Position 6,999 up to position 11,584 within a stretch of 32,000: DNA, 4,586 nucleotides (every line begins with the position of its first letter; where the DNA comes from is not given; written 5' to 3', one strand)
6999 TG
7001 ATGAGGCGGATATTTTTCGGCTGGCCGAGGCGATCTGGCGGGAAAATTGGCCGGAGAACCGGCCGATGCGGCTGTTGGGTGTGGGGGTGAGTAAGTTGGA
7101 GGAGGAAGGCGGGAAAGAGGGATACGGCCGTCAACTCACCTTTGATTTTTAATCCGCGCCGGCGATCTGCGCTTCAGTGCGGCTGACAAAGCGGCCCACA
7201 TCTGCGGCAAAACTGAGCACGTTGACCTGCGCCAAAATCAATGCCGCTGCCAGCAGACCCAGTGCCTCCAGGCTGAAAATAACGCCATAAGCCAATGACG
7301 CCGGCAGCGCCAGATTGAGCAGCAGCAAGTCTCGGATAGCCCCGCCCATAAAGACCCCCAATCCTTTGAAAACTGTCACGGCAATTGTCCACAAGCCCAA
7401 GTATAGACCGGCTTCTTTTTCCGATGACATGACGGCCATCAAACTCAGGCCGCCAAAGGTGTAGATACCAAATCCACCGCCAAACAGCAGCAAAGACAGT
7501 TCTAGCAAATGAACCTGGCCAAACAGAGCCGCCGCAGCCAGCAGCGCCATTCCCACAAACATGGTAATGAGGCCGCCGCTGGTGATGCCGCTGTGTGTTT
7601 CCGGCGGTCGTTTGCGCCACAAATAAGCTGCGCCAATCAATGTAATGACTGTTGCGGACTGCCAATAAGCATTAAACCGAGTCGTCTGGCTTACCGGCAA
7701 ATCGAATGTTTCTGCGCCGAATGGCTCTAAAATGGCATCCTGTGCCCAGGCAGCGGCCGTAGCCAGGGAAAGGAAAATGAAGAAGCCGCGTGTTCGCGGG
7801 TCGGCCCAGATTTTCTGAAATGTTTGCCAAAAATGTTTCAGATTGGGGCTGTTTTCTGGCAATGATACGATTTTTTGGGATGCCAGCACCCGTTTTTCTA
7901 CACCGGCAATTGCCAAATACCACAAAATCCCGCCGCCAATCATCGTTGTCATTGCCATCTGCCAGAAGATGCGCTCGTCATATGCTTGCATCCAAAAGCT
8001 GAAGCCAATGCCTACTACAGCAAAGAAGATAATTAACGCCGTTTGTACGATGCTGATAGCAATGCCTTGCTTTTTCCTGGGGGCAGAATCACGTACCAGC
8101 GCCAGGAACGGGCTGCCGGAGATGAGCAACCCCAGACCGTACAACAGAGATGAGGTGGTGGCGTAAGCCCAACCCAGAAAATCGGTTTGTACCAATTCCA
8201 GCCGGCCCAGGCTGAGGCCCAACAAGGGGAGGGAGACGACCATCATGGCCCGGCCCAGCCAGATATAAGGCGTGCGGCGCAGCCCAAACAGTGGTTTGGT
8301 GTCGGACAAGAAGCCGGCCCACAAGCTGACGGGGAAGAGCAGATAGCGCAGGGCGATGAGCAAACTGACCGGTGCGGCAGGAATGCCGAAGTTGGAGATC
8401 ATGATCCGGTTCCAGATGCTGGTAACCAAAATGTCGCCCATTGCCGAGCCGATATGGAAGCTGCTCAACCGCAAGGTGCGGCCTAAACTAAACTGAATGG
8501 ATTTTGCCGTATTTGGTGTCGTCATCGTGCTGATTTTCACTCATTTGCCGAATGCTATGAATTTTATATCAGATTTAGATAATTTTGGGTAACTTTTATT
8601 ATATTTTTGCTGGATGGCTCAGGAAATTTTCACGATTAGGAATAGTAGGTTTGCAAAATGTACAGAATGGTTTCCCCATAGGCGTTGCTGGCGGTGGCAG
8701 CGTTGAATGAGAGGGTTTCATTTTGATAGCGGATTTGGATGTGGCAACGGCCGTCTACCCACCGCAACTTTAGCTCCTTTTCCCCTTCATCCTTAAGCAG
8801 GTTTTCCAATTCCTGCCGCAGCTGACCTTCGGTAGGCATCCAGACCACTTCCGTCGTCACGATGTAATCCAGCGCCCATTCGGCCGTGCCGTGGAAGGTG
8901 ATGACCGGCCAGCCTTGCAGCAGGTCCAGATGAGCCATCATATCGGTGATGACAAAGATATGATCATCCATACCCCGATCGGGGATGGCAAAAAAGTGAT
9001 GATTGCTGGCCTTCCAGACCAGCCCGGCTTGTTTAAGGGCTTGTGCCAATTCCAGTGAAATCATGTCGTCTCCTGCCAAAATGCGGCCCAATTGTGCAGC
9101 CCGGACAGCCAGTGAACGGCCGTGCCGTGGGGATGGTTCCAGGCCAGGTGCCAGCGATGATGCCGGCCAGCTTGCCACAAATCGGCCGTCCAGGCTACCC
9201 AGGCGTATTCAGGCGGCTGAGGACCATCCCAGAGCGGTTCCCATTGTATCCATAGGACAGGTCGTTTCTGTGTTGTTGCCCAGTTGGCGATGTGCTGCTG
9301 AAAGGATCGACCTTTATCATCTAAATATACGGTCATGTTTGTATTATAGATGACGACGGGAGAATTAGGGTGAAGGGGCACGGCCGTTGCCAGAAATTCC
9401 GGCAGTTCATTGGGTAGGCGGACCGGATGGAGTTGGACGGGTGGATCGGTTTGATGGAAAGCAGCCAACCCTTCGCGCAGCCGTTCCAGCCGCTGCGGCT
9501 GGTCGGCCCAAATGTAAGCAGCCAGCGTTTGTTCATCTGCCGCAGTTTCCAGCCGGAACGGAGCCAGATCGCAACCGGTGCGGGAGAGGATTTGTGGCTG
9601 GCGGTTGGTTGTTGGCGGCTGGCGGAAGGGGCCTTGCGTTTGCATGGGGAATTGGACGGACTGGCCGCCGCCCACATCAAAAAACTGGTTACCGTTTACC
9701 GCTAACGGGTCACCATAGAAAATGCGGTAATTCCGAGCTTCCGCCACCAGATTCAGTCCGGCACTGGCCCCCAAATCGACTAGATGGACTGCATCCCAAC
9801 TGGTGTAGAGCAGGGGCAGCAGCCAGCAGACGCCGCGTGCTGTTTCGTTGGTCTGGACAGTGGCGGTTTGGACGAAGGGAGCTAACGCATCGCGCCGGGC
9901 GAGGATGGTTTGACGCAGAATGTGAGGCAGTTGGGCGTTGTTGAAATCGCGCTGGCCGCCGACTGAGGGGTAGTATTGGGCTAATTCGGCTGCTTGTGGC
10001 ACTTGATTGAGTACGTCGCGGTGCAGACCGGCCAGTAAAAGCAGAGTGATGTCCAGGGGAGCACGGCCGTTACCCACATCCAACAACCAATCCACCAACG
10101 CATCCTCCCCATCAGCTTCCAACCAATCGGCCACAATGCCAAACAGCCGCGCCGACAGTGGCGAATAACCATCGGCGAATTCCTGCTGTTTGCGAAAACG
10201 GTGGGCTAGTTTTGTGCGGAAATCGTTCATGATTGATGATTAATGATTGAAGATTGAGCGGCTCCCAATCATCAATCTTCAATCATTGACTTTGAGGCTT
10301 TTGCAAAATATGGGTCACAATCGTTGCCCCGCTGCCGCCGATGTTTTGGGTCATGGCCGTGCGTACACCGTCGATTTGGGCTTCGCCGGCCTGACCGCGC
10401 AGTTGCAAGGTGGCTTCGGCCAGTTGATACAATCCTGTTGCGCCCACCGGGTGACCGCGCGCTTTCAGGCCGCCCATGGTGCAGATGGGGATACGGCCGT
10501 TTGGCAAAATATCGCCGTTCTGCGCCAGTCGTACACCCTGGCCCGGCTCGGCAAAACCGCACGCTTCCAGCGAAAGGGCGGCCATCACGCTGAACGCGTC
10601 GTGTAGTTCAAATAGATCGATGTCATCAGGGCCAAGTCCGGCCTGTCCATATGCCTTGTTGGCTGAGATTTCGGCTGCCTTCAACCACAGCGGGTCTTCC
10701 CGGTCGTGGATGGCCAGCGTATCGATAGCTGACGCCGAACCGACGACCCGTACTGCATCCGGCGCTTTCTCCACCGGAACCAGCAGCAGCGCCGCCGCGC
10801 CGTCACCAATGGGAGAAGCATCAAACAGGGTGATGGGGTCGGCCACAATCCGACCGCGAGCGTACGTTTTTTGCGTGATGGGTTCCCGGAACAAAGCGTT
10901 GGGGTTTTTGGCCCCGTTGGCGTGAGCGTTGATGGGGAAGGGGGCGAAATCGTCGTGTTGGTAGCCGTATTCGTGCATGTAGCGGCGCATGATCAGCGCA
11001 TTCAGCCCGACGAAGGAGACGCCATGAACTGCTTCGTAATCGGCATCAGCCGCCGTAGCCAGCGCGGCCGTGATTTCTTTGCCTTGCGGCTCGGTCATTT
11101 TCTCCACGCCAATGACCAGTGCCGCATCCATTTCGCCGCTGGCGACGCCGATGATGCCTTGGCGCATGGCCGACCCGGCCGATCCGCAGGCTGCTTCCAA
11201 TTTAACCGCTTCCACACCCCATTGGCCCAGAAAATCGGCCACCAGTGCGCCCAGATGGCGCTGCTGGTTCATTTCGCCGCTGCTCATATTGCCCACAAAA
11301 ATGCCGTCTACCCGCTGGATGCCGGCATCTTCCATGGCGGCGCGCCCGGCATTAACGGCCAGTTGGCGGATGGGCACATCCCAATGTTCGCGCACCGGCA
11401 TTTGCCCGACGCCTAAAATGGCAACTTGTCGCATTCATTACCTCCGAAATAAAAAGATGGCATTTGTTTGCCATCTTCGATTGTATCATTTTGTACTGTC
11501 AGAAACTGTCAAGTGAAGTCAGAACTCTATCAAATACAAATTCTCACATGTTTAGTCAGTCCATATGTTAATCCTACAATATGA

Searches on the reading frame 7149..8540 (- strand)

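Call 6: search_protein_families(library=ncbifam, proteins=[window:7149-8540:-])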
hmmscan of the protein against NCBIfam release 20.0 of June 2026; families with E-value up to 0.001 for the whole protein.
window:7149-8540:- (463 aa): 0 families

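Call 14: search_protein_families(library=pfam, proteins=[window:7149-8540:-])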
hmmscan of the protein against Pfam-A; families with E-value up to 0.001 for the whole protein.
window:7149-8540:- (463 aa): 3 families
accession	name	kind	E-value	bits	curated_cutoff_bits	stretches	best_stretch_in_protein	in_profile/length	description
PF03209.21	PUCC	-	5.3e-63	213.9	21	1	44-441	3-398/401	PUCC protein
PF07690.21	MFS_1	-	2.6e-10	40.2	33.4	1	32-390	8-341/347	Major Facilitator Superfamily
PF03092.22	BT1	-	5.4e-05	22.5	22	1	39-112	8-81/432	BT1 family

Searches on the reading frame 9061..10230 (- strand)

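Call 6: search_protein_families(library=ncbifam, proteins=[window:9061-10230:-])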
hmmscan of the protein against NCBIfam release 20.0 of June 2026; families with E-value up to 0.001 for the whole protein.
window:9061-10230:- (389 aa): 0 families

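Call 14: search_protein_families(library=pfam, proteins=[window:9061-10230:-])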
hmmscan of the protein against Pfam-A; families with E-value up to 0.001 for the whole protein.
window:9061-10230:- (389 aa): 1 family
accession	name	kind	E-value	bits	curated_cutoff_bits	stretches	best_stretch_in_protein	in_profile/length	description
PF10094.14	DUF2332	-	6.4e-56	190.7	25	1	10-374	2-334/334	Uncharacterized protein conserved in bacteria (DUF2332)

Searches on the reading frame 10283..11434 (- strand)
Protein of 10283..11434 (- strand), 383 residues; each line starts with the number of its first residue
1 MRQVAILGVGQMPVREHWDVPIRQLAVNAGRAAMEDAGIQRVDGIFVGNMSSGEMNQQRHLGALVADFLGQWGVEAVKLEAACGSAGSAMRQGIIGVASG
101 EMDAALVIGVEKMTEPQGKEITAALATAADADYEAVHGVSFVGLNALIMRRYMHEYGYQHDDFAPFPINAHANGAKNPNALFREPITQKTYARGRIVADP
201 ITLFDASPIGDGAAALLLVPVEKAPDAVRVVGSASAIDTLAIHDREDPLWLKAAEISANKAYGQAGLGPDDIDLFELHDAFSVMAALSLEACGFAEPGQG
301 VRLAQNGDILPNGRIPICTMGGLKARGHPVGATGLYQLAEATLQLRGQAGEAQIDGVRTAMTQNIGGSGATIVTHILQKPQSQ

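Call 6: search_protein_families(library=ncbifam, proteins=[window:10283-11434:-])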
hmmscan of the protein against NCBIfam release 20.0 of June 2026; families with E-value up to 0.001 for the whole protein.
window:10283-11434:- (383 aa): 41 families (the best 25 are shown)
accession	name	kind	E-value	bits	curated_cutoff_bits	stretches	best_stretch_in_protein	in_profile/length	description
NF004720.0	PRK06064.1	subfamily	2.3e-131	438.2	420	1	1-379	1-387/389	thiolase domain-containing protein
NF053570.1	AcCoTHIOL_METTL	equivalog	5.3e-113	377.7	600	1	1-379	1-383/385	acetyl-CoA acetyltransferase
NF005704.0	PRK07516.1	subfamily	7.5e-75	252.3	412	1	2-378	2-386/389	thiolase domain-containing protein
NF004810.0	PRK06157.1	equivalog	4.3e-67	227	403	1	2-376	7-392/400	acetyl-CoA acetyltransferase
NF009228.0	PRK12578.1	subfamily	1.1e-65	221.8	485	1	2-377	3-385/387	thiolase domain-containing protein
NF006102.0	PRK08256.1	subfamily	4.4e-58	197.2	436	1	2-375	3-389/394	lipid-transfer protein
NF004811.0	PRK06158.1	subfamily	2.5e-55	188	421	1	3-379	9-380/384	acetyl-CoA acetyltransferase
NF004936.0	PRK06289.1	equivalog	1.1e-53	182.5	375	1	5-379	6-403/405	acetyl-CoA acetyltransferase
NF004715.0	PRK06059.1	equivalog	7.1e-51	173.4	424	1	2-373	4-396/399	lipid-transfer protein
NF053628.1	BnzsclthlBbsBGT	equivalog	3.6e-47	161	750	1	2-368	5-371/389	benzoylsuccinyl-CoA thiolase subunit BbsB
NF005892.0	PRK07855.1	subfamily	1.5e-44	152.4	469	1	3-362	7-374/390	lipid-transfer protein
NF006180.0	PRK08313.1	subfamily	1.7e-43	148.9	514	1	2-369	4-374/389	thiolase domain-containing protein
NF006010.0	PRK08142.1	subfamily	5.6e-42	143.9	462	1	4-369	7-374/388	thiolase domain-containing protein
NF004982.0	PRK06365.1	equivalog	8.9e-41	140.3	695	2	18-246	33-266/430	thiolase domain-containing protein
NF004721.0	PRK06065.1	equivalog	5.4e-33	114.4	455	1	2-366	10-380/393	thiolase domain-containing protein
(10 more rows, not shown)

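Call 84: find_encoding_contigs(protein=window:10283-11434:-, flank=10000, max_places=4)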
Protein window:10283-11434:- (383 aa): no gene with exactly this product is on record in the collection.
